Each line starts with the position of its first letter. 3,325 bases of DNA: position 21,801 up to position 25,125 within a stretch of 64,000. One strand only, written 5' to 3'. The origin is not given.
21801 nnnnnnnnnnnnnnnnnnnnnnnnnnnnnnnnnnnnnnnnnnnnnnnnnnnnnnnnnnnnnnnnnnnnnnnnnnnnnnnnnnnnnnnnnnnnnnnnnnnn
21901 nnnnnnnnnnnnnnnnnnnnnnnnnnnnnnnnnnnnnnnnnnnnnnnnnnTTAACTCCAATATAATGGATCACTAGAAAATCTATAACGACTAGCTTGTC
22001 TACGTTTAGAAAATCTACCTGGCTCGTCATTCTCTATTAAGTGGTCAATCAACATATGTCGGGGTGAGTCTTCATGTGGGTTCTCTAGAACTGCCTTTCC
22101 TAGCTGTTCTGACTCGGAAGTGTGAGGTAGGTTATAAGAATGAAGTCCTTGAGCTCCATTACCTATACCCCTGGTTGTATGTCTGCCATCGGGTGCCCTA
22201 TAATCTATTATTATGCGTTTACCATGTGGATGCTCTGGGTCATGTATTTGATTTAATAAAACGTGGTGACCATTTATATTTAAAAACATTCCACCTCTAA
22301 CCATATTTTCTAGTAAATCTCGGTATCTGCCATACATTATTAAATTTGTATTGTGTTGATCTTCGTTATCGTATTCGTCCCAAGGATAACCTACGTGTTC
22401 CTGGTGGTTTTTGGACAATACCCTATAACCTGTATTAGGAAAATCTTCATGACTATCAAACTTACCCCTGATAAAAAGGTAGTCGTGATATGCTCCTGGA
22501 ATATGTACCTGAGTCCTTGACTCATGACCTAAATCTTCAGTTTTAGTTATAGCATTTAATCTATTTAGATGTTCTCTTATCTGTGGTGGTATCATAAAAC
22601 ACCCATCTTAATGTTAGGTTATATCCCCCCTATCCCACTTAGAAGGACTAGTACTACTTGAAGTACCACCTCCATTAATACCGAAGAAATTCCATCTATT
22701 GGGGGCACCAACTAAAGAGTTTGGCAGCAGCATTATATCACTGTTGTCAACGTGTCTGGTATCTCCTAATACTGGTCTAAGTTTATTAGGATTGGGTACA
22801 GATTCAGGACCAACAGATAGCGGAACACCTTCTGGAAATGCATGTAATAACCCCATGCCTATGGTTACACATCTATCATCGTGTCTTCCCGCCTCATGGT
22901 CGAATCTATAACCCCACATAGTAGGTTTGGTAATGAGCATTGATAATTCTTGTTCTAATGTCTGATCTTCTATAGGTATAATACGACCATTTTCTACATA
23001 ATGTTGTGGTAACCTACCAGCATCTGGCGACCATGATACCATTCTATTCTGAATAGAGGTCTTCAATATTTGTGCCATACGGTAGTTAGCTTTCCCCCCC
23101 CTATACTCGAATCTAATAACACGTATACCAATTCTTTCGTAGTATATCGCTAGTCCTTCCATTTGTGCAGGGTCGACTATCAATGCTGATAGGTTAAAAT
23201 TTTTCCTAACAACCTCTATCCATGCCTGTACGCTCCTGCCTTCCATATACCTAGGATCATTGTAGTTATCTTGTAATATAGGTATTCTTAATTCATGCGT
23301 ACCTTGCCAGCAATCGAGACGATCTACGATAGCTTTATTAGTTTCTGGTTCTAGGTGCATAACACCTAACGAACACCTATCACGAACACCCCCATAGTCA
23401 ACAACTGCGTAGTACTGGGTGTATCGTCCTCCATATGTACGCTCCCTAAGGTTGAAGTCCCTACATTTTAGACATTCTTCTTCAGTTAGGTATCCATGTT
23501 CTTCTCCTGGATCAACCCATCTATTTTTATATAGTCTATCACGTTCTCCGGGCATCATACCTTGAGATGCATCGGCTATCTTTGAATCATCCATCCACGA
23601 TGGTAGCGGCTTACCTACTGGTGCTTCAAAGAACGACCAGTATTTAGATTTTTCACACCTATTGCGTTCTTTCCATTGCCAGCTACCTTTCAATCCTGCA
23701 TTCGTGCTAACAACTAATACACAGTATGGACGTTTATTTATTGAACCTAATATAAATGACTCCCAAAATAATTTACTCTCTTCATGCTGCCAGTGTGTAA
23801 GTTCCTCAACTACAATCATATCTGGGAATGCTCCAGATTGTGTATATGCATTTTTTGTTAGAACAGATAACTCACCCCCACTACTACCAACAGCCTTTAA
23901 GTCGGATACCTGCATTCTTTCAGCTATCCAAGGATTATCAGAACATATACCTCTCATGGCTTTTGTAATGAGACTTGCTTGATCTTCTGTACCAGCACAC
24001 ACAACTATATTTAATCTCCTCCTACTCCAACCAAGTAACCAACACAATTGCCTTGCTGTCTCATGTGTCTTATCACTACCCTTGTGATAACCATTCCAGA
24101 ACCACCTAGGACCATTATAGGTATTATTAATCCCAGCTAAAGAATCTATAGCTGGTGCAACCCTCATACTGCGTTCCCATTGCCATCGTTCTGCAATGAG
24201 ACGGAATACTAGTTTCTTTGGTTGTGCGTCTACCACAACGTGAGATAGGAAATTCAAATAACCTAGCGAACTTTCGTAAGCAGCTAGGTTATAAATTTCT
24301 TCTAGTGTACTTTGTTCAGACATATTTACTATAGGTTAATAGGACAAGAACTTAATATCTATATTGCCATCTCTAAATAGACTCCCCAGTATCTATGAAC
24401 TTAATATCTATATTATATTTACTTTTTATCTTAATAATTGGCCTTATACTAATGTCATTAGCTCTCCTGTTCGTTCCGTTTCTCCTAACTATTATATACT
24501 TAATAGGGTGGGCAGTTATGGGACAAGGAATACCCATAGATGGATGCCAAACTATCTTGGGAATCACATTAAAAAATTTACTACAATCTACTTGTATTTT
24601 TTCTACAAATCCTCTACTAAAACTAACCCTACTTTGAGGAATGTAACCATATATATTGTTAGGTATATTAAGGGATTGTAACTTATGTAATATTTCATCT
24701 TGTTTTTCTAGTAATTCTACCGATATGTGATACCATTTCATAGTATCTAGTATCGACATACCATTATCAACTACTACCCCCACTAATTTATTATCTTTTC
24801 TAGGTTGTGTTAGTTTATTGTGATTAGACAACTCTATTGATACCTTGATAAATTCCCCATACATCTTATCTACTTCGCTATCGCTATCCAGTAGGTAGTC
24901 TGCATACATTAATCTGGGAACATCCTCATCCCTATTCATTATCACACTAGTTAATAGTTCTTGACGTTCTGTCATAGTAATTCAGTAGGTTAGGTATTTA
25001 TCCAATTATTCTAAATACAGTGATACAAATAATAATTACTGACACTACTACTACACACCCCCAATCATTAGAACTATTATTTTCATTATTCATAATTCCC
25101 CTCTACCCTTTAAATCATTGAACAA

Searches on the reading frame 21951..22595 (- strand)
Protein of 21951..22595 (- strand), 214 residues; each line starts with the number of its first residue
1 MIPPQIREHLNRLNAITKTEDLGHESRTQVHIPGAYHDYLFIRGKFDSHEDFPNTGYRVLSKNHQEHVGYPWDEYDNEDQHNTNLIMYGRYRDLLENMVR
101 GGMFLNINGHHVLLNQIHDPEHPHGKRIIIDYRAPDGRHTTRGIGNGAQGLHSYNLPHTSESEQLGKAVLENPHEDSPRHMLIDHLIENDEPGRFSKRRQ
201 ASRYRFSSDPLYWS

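Call 4: search_protein_families(library=ncbifam, proteins=[window:21951-22595:-], max_evalue=1)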
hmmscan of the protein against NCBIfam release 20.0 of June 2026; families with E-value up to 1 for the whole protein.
window:21951-22595:- (214 aa): 1 family
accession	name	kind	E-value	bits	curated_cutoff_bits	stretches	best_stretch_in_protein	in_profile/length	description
TIGR02996.1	rpt_mate_G_obs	domain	0.0067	16.2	29.05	1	162-194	2-34/45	TIGR02996 domain-containing protein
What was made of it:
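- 21951..22595 (-): Protein F (214 aa). A degenerate hairpin sits at the C-terminus, aa 162-194 (DNA 22014-22112), followed by ................ It lies between the large terminase and the portal. TIGR02996 16.2 bits, E 0.0067 (call 4).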

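Call 5: search_protein_families(library=pfam, proteins=[window:21951-22595:-], max_evalue=1)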
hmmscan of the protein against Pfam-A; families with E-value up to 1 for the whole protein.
window:21951-22595:- (214 aa): 0 families

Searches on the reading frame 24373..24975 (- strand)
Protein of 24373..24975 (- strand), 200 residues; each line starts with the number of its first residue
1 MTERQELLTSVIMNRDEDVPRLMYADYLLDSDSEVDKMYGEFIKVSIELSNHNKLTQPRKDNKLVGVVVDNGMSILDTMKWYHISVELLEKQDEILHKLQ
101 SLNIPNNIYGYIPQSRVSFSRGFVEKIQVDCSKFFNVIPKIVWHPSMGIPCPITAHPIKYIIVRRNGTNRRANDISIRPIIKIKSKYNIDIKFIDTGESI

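Call 4: search_protein_families(library=ncbifam, proteins=[window:24373-24975:-], max_evalue=1)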
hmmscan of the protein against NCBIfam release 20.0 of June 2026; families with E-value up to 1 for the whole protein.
window:24373-24975:- (200 aa): 1 family
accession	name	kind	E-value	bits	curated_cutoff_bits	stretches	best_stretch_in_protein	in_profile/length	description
TIGR02996.1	rpt_mate_G_obs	domain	2.5e-09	36.7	29.05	1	3-49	1-44/45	TIGR02996 domain-containing protein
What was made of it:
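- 24373..24975 (-): Protein E (200 aa), a type-2 member. The canonical hairpin is aa 3-49 (DNA 24829-24969) with ............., followed by an '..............k..' module. It lies just upstream of the large terminase gene. TIGR02996 36.7 bits (call 4).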

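Call 5: search_protein_families(library=pfam, proteins=[window:24373-24975:-], max_evalue=1)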
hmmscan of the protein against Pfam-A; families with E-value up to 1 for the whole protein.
window:24373-24975:- (200 aa): 0 families

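Call 56: find_homologous_proteins(query=window:24373-24975:-, max_evalue=0.001)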
Query window:24373-24975:- (200 aa): 1 proteins with E <= 0.001 among 48 candidates.
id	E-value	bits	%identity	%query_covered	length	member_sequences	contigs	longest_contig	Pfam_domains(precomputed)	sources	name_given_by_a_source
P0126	4.8e-121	420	100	94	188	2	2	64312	-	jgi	jgi:uncharacterized protein (TIGR02996 family)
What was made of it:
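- Tried and rejected: Homologues of E. find_homologous_proteins with E returned only E itself (call 56).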
